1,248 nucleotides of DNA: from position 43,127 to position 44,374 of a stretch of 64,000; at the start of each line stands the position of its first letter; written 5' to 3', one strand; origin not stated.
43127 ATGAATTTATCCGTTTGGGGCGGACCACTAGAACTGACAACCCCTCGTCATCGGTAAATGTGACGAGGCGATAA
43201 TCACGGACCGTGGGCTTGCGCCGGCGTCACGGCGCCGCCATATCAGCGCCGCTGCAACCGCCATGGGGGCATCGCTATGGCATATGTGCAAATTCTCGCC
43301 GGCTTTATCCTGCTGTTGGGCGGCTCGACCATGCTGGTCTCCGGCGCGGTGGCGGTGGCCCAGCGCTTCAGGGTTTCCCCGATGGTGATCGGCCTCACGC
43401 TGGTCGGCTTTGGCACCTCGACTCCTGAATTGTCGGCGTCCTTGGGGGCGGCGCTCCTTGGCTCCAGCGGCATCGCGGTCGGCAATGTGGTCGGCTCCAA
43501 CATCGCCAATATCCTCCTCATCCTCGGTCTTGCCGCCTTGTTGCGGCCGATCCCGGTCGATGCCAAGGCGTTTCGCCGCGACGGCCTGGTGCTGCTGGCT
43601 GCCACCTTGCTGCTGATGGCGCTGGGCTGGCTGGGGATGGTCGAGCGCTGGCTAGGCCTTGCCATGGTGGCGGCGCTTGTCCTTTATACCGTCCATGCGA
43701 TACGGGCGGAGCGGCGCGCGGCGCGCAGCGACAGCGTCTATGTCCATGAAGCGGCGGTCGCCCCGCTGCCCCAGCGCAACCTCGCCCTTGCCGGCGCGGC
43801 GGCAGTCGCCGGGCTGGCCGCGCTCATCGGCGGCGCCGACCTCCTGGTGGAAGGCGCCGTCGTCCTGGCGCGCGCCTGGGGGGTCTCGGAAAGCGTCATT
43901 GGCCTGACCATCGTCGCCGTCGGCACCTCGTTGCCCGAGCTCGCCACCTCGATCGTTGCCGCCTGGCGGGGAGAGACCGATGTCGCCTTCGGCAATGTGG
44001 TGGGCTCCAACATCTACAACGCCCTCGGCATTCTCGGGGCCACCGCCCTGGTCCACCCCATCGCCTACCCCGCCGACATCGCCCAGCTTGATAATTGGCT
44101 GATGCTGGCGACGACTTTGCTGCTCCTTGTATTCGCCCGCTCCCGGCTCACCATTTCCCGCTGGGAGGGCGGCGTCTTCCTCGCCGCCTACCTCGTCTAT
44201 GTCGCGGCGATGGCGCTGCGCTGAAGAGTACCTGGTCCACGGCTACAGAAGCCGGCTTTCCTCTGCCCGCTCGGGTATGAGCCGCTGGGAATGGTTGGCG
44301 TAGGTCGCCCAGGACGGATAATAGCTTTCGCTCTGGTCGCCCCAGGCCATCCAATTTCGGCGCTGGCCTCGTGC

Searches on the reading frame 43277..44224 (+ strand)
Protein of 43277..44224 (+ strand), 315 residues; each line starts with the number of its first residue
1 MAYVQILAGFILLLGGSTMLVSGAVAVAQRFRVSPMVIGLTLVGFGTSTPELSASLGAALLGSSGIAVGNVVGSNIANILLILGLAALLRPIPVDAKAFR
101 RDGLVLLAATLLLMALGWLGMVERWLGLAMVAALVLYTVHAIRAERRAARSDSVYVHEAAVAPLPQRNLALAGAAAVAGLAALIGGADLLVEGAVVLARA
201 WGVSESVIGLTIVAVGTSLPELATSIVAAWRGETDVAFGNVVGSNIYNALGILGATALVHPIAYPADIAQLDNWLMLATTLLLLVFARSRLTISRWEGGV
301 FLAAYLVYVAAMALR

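Call 3: search_protein_families(library=pfam, proteins=[window:43277-44224:+], max_evalue=0.01)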
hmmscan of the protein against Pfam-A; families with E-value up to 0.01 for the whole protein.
window:43277-44224:+ (315 aa): 1 family
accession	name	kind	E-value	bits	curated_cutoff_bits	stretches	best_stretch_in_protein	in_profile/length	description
PF01699.29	Na_Ca_ex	-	4.4e-64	215.4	24.9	2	176-312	6-149/151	Sodium/calcium exchanger protein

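Call 4: search_protein_families(library=ncbifam, proteins=[window:43277-44224:+], max_evalue=0.01)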
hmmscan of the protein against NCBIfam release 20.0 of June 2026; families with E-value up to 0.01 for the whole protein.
window:43277-44224:+ (315 aa): 6 families
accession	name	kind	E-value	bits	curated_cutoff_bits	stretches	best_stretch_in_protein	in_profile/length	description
TIGR00367.1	TIGR00367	hypoth_equivalog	2.4e-75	253.5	179.65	1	4-308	6-312/312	calcium/sodium antiporter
NF008005.0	PRK10734.1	equivalog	7.6e-63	212.6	432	1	2-311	4-315/325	calcium/sodium antiporter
TIGR00927.1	2A1904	subfamily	1.6e-15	55.9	710.1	2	197-296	1072-1174/1209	K+-dependent Na+/Ca+ exchanger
TIGR00845.1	caca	equivalog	1.3e-08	33.1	679.85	2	198-252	774-830/921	sodium/calcium exchanger 1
TIGR00846.1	caca2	superfamily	2.4e-08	33.2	317.45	1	151-312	209-371/372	calcium/proton exchanger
TIGR00378.1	cax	equivalog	2.2e-05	23.8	211.15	1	181-308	215-344/349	calcium/proton exchanger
